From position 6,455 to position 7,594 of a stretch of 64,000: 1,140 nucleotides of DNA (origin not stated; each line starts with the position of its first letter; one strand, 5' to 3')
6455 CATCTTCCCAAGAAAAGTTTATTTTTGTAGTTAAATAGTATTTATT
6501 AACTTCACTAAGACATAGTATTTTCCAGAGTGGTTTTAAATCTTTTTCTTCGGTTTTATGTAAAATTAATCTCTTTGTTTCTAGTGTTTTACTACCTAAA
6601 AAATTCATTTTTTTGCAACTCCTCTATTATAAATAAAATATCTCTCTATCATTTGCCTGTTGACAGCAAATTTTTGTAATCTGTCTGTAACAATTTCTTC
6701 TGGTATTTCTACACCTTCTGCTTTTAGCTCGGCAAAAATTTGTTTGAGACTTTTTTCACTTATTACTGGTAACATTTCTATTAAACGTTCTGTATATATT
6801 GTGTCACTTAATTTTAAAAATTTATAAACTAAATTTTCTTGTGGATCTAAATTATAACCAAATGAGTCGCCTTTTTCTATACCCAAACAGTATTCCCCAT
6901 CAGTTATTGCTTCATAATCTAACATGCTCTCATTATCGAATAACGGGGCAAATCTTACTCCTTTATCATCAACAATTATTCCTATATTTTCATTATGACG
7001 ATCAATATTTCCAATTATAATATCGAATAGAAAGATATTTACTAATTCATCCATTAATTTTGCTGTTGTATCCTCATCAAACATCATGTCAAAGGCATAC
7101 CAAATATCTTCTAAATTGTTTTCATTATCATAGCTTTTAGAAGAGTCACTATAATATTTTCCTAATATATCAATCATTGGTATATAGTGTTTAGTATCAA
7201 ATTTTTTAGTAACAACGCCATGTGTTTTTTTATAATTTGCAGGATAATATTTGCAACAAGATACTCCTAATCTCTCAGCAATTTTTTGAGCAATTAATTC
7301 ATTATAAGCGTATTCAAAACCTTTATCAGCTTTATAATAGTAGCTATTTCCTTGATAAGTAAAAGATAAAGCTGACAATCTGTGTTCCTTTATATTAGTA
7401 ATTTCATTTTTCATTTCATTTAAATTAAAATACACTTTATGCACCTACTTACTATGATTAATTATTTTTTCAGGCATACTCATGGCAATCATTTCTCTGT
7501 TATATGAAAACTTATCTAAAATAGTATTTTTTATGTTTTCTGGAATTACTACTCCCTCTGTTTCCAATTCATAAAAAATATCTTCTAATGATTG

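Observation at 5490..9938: Four tandem HipA_C/PI3-4-kinase-like paralogs followed by a GNAT/P-loop-kinase fusion, with no visible antitoxin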

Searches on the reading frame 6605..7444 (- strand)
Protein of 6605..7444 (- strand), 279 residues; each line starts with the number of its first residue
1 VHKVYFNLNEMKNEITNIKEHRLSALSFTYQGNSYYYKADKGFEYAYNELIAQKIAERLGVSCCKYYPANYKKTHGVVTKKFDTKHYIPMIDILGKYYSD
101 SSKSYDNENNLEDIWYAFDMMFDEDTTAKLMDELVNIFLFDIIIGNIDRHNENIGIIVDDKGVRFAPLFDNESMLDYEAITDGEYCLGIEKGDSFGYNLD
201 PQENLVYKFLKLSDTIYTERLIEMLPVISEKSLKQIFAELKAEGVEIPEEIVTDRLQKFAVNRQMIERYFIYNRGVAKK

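Call 3: search_protein_families(library=pfam, proteins=[window:6605-7444:-], max_evalue=0.1)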
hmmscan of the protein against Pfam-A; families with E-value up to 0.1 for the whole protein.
window:6605-7444:- (279 aa): 2 families
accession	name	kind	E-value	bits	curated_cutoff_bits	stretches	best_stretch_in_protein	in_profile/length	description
PF07804.18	HipA_C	-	1.3e-16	61.4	30.5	1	46-209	35-184/213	HipA-like C-terminal domain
PF00454.33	PI3_PI4_kinase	-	0.008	16.6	27.1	1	118-162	126-161/241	Phosphatidylinositol 3- and 4-kinase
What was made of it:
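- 6605..7435 (-): K4, kinase paralog (276 aa from GTG 7435; the longest ORF starts at 7444). It is the most conserved copy. HipA_C 61.4 bits (call 3).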

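Call 4: search_protein_families(library=ncbifam, proteins=[window:6605-7444:-], max_evalue=0.1)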
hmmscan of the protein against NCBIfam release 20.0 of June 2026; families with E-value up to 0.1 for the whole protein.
window:6605-7444:- (279 aa): 1 family
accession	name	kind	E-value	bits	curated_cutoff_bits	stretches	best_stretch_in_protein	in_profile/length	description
NF007297.0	PRK09775.1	equivalog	0.019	13.7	401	1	132-174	329-372/446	type II toxin-antitoxin system HipA family toxin YjjJ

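Call 6: search_protein_families(library=padloc, proteins=[window:6605-7444:-], max_evalue=0.1)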
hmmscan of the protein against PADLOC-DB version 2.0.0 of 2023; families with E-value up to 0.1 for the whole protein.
window:6605-7444:- (279 aa): 10 families
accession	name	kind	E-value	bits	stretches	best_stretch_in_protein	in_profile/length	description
PDLC04340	PDC-M03A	-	2.3e-23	81.1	1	32-180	32-176/280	-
PDLC04339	PDC-M03A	-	7.8e-20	69.4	1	38-175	41-178/293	-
PDLC04344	PDC-M03A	-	1.1e-17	62.5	1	46-176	49-193/305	-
PDLC04342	PDC-M03A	-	6.5e-11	40.3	1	48-177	56-196/299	-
PDLC04345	PDC-M03A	-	8.8e-10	36.3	1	47-178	52-196/302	-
PDLC04338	PDC-M03A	-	2.7e-09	34.5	1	47-175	158-301/428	-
PDLC04341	PDC-M03A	-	2.4e-06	25.2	1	131-177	146-195/294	-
PDLC04343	PDC-M03A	-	3.8e-06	24.2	1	48-177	122-261/370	-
PDLC04766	PDC-M66A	-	6.1e-05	20.3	1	124-164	125-165/270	-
PDLC04337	PDC-M03A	-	0.0013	16.3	1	131-174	87-132/250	-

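Call 7: search_protein_families(library=phrogs, proteins=[window:6605-7444:-], max_evalue=0.1)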
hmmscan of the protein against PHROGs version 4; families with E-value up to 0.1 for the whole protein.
window:6605-7444:- (279 aa): 3 families
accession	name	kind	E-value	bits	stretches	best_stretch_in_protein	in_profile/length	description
phrog_3162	-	unknown function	1.6e-08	35.3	1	31-161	25-142/247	-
phrog_8728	-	unknown function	5.1e-08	33.3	1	44-178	47-199/307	-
phrog_26212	-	unknown function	0.00079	19.1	1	91-158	115-180/547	-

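Call 8: search_solved_structures(query=window:6605-7444:-, max_evalue=1, show_alignments=2)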
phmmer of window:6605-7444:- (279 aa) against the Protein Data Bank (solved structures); distinct sequences matched with E-value up to 1: 8.
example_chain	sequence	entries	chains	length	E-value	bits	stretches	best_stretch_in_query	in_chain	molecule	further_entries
3akj_A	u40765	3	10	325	1.8e-08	37.5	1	46-177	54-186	CtkA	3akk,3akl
4pu5_A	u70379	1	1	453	0.028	17.2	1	35-195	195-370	Toxin-antitoxin system toxin HipA family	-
4pu3_A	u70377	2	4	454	0.028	17.2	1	35-195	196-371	Toxin-antitoxin system toxin HipA family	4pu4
8ezr_B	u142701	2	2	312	0.067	16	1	133-175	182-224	HipT(Lp)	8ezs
7vkb_A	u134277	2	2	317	0.069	15.9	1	133-175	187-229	HipA_C domain-containing protein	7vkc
7wcf_A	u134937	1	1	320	0.25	14.1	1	133-175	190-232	HipA_C domain-containing protein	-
9kn2_A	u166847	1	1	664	0.46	13.2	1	98-161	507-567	Endopeptidase PepO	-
9fma_A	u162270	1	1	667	0.46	13.2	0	98-161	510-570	Endopeptidase PepO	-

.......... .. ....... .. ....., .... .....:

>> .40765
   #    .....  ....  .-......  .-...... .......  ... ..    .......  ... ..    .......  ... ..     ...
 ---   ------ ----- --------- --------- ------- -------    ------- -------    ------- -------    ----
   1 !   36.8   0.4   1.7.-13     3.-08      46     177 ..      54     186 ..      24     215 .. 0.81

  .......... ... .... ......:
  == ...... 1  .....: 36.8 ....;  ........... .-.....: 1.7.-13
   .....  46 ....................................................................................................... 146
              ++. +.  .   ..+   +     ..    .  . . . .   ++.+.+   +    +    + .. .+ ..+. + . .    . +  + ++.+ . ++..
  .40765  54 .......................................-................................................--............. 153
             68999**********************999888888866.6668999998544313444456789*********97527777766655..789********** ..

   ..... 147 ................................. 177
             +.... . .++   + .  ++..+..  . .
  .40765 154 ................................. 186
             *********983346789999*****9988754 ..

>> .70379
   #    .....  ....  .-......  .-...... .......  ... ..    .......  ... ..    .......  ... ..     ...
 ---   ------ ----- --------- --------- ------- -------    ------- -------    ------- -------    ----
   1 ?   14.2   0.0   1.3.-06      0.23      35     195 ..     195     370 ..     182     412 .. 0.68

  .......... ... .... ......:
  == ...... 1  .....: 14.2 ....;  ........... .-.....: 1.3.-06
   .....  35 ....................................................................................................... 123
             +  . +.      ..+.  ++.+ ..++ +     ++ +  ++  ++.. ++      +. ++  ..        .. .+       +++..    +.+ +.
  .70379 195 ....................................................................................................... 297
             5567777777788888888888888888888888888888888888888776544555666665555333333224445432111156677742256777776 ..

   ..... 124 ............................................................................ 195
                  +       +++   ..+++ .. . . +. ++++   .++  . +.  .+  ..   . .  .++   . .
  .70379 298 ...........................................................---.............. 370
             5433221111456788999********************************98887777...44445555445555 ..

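Call 12: find_homologous_proteins(query=window:6605-7444:-, max_evalue=0.001)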
Query window:6605-7444:- (279 aa): 18 proteins with E <= 0.001 among 562 candidates.
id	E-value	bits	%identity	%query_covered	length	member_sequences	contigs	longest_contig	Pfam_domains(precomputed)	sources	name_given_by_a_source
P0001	4.2e-174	595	96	99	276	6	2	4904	PF07804.19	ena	-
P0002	3.2e-154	530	85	98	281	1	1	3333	PF07804.19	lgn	-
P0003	1.2e-153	528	84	98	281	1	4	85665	PF07804.19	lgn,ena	-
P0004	9.7e-64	234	53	94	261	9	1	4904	PF07804.19,PF20613.5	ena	-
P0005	2.5e-61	226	49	94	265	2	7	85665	PF07804.19,PF20613.5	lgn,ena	-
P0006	2.4e-54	203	48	94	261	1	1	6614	PF07804.19,PF20613.5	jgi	-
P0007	1.1e-53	201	42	99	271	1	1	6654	PF07804.19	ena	-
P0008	3.2e-52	196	45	94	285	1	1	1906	PF07804.19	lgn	-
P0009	2.1e-50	190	46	86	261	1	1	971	PF07804.19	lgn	-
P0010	6.5e-49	185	43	88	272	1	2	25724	PF07804.19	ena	-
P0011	6.2e-41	159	40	86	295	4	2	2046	PF07804.19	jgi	-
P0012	1.5e-39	154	39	86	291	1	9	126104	PF07804.19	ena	-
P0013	2.0e-39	154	38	86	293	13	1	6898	PF07804.19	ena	-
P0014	4.1e-39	153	42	85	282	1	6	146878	PF07804.19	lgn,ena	-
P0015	5.0e-33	133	36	83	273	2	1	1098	PF07804.19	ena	-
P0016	1.2e-28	118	35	82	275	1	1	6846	PF07804.19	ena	-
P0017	3.7e-22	97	30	90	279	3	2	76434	PF07804.19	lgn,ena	-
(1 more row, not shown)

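Call 14: find_encoding_contigs(protein=P0003, flank=10000, max_places=4)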
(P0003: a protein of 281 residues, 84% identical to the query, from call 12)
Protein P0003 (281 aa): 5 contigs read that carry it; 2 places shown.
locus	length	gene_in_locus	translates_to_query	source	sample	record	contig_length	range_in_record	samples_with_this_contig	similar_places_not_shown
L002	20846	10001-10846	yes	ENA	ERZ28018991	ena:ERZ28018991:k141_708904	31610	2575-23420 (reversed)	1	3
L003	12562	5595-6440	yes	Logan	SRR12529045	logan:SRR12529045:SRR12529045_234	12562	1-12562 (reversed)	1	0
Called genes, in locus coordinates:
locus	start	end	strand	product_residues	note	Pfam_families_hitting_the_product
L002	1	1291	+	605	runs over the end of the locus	PF00009:GTP_EFTU, PF01926:MMR_HSR1 (faint), PF03144:GTP_EFTU_D2, PF22042:EF-G_D2, PF14492:EFG_III (faint), PF00679:EFG_C, PF21018:BipA_C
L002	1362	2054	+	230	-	-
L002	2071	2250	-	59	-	-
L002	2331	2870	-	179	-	-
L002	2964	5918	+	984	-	PF02811:PHP, PF07733:DNA_pol3_alpha, PF17657:DNA_pol3_finger, PF14579:HHH_6, PF01336:tRNA_anti-codon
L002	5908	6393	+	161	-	PF01252:Peptidase_A8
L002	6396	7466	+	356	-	PF00348:polyprenyl_synt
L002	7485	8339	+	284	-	PF07804:HipA_C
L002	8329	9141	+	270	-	PF20613:HipA_2, PF07804:HipA_C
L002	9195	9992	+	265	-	PF07804:HipA_C, PF20613:HipA_2 (faint)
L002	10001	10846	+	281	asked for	PF07804:HipA_C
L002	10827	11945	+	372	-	PF13302:Acetyltransf_3, PF00583:Acetyltransf_1, PF13401:AAA_22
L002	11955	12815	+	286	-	PF01545:Cation_efflux, PF16916:ZT_dimer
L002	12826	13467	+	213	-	PF03167:UDG (weak)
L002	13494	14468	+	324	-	PF05621:TniB (faint), PF13191:AAA_16 (faint), PF00004:AAA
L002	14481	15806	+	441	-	-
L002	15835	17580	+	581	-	PF13522:GATase_6, PF13537:GATase_7, PF01380:SIS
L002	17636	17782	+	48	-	-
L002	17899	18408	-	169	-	-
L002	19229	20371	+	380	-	-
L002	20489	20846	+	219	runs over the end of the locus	PF00881:Nitroreductase (faint), PF14512:TM1586_NiRdase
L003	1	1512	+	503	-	?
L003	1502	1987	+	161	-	PF01252:Peptidase_A8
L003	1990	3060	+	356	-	PF00348:polyprenyl_synt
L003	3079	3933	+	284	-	PF07804:HipA_C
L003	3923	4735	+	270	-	PF20613:HipA_2, PF07804:HipA_C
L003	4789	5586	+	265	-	PF07804:HipA_C, PF20613:HipA_2 (faint)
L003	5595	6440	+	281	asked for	PF07804:HipA_C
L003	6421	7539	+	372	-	PF13302:Acetyltransf_3, PF00583:Acetyltransf_1, PF13401:AAA_22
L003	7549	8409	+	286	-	PF01545:Cation_efflux, PF16916:ZT_dimer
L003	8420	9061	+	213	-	PF03167:UDG (weak)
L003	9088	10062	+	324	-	PF05621:TniB (faint), PF13191:AAA_16 (faint), PF00004:AAA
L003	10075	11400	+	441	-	-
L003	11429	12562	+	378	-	?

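Call 15: find_encoding_contigs(protein=P0012, flank=8000, max_places=3)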
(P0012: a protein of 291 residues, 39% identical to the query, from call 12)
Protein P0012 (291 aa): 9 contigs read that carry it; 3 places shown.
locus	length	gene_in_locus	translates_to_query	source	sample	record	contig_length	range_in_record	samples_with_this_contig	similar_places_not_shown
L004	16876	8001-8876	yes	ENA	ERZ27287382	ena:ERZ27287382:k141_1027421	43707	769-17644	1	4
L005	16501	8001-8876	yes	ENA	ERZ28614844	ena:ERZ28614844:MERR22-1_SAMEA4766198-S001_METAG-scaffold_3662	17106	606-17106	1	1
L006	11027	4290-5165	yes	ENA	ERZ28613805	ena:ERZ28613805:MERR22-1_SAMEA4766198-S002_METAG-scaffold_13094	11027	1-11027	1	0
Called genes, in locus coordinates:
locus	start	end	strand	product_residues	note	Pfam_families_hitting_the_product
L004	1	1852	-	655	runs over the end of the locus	-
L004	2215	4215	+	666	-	PF17191:RecG_wedge, PF00270:DEAD, PF04851:ResIII (weak), PF00271:Helicase_C, PF22590:Cas3-like_C_2 (weak), PF19833:RecG_dom3_C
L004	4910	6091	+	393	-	-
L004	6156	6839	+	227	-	PF18917:LiaI-LiaF-like_TM1 (faint), PF22570:LiaF-TM, PF09922:LiaF-like_C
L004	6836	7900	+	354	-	PF13349:DUF4097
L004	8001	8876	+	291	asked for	PF07804:HipA_C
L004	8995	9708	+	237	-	PF04397:LytTR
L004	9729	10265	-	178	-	PF02525:Flavodoxin_2 (weak), PF03358:FMN_red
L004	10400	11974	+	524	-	PF02687:FtsX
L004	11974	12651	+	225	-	PF00005:ABC_tran, PF02463:SMC_N (faint), PF13304:AAA_21 (faint)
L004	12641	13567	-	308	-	PF04055:Radical_SAM, PF16199:Radical_SAM_C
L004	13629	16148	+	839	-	PF14903:WG_beta_rep (weak)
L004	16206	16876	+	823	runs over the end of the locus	PF01055:Glyco_hydro_31_2nd, PF21365:Glyco_hydro_31_3rd, PF17137:DUF5110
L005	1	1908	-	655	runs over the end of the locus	-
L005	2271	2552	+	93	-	-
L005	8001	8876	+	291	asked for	PF07804:HipA_C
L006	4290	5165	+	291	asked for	PF07804:HipA_C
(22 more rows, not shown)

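Call 16: find_encoding_contigs(protein=P0014, flank=8000, max_places=3)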
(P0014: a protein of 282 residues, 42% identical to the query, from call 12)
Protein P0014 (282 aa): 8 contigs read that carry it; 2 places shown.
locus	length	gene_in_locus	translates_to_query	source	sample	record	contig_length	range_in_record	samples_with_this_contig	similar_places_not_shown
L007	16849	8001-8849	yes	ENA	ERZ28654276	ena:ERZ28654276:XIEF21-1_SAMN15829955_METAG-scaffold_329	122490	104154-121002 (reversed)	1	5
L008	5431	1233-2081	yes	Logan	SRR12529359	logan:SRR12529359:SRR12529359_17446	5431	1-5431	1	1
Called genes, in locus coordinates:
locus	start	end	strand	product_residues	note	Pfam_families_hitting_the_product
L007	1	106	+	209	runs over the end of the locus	PF00814:TsaD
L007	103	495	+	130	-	PF13420:Acetyltransf_4 (weak), PF13673:Acetyltransf_10, PF00583:Acetyltransf_1, PF13508:Acetyltransf_7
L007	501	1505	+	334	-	PF00814:TsaD, PF22521:HypF_C_2 (weak)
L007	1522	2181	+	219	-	PF07963:N_methyl (faint)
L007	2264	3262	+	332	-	PF13379:NMT1_2, PF09084:NMT1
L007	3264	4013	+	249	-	PF00005:ABC_tran, PF13304:AAA_21 (faint)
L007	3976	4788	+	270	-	PF00528:BPD_transp_1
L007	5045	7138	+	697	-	PF00580:UvrD-helicase, PF01443:Viral_helicase1 (faint), PF13245:AAA_19, PF13604:AAA_30 (faint), PF13087:AAA_12 (faint), PF13361:UvrD_C, PF13538:UvrD_C_2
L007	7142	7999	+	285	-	PF00483:NTP_transferase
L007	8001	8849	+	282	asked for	PF07804:HipA_C (weak)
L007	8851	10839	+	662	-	PF22745:Nlig-Ia, PF01653:DNA_ligase_aden, PF03120:OB_DNA_ligase, PF03119:DNA_ligase_ZBD (weak), PF12826:HHH_2, PF14520:HHH_5 (weak), PF00533:BRCT, PF12738:PTCB-BRCT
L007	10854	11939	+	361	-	PF13641:Glyco_tranf_2_3, PF00535:Glycos_transf_2, PF10111:Glyco_tranf_2_2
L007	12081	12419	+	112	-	PF01245:Ribosomal_L19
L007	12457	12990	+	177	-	PF10502:Peptidase_S26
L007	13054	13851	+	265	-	-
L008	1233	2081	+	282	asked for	PF07804:HipA_C (weak)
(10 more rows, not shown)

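Call 26: find_encoding_contigs(protein=P0017, flank=8000, max_places=2)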
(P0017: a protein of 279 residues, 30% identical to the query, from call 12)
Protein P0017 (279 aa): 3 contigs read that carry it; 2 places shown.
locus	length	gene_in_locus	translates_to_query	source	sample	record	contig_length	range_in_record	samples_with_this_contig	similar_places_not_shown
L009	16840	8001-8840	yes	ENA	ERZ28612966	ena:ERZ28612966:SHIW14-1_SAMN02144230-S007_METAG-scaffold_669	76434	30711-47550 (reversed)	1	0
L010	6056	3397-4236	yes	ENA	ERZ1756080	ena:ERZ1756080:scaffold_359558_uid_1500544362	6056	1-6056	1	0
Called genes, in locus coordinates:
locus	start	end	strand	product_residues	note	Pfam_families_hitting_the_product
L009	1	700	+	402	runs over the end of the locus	PF04055:Radical_SAM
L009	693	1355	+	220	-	-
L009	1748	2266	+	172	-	-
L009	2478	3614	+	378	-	PF00188:CAP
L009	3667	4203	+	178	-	PF06541:ABC_trans_CmpB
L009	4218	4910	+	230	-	PF01872:RibD_C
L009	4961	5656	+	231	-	-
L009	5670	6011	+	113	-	PF04266:ASCH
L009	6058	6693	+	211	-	-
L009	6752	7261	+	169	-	PF10688:Imp-YgjV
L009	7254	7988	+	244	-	PF00106:adh_short, PF13561:adh_short_C2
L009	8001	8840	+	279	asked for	PF07804:HipA_C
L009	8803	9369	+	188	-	PF01694:Rhomboid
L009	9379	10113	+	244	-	PF06541:ABC_trans_CmpB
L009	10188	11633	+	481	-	PF12773:DZR (weak), PF13240:Zn_Ribbon_1, PF14903:WG_beta_rep (faint)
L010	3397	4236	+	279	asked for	PF07804:HipA_C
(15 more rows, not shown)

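Call 27: find_encoding_contigs(protein=P0010, flank=8000, max_places=2)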
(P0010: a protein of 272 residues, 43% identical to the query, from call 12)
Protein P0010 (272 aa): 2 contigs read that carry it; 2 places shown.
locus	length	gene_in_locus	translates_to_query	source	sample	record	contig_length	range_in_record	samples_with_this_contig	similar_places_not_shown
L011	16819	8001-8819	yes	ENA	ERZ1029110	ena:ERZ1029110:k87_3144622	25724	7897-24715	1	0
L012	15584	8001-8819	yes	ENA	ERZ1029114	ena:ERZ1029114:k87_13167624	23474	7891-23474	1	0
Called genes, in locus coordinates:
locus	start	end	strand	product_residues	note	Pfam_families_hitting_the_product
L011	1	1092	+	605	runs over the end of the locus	PF00009:GTP_EFTU, PF01926:MMR_HSR1 (faint), PF03144:GTP_EFTU_D2, PF22042:EF-G_D2, PF00679:EFG_C, PF21018:BipA_C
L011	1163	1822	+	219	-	-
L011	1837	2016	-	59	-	-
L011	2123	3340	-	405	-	PF11899:DUF3419 (faint)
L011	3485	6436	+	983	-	PF02811:PHP, PF07733:DNA_pol3_alpha, PF17657:DNA_pol3_finger, PF14579:HHH_6, PF01336:tRNA_anti-codon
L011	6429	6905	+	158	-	PF01252:Peptidase_A8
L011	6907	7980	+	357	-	PF00348:polyprenyl_synt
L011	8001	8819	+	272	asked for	PF07804:HipA_C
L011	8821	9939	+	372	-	PF13302:Acetyltransf_3, PF00583:Acetyltransf_1, PF13401:AAA_22 (weak), PF13479:AAA_24 (faint)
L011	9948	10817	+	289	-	PF01545:Cation_efflux, PF16916:ZT_dimer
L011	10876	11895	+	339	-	PF05621:TniB (faint), PF13191:AAA_16 (faint), PF00004:AAA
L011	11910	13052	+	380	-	-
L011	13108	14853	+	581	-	PF13522:GATase_6, PF13537:GATase_7, PF01380:SIS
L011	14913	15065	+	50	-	-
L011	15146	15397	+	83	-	PF07866:DUF1653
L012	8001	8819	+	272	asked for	PF07804:HipA_C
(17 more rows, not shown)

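Call 34: predict_structure(alignment_id=A3)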
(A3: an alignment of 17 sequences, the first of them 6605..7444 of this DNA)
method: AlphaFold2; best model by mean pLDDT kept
length: 279 residues; sequences in the alignment: 17
mean_pLDDT: 88.4   pTM: 0.89
mean pLDDT of the five models: 88.4, 88.2, 87.3, 86.9, 85.5
residues with pLDDT >= 90: 188; 70-90: 62; 50-70: 20; < 50: 9
segments of 3 or more residues with pLDDT < 50: 197-200, 277-279
pLDDT, mean of each block of 10 residues (from residue 1): 74 82 82 88 85 97 93 88 93 89 71 96 98 98 95 94 95 94 91 60 84 93 98 97 89 97 94 59
secondary structure, 60 per line:
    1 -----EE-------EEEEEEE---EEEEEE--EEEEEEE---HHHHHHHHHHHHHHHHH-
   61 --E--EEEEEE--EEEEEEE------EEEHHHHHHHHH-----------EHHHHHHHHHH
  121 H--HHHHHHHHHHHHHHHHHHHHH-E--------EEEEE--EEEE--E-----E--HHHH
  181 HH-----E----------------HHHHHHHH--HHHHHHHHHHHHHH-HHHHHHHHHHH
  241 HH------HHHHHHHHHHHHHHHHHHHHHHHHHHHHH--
elements in order: E15-21 E25-30 E33-39 H43-59 E66-71 E74-80 E87-89 H90-98 H111-121 H124-144 E155-159 E162-165 H177-182 H205-212 H215-228 H230-242 H249-277
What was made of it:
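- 6605..7435 (-): AF2 model pLDDT 88.4, pTM 0.89 (call 34).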

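Call 35: search_protein_representatives(alignment_id=A3)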
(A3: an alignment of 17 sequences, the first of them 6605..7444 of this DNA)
Query: 17 sequences, 271 profile positions. Proteins with E-value up to 0.001 (for the whole library): 5105; up to 1e-10: 1084; up to 1e-30: 197. The best 150 are listed.
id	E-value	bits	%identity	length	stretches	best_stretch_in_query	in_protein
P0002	1.1e-105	369.3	-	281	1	1-268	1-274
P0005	5.3e-103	360.5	-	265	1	2-269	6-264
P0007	2.4e-98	345.2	-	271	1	1-267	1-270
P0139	1.7e-96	339.2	-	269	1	1-270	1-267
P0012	4.1e-96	337.9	-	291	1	2-267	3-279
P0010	2.1e-95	335.6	-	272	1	1-270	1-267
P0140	2.7e-93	328.7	-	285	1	1-268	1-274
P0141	6.6e-93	327.4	-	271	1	1-266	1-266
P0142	2.2e-89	315.9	-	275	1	2-265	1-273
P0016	1.7e-82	293.2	-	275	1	3-270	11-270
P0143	3.6e-81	288.9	-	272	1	1-268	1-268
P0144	6.1e-78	278.3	-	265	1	1-267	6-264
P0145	1.5e-77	277.1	-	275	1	3-268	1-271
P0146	2.1e-77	276.6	-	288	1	13-268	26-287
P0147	3.4e-77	275.9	-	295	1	1-267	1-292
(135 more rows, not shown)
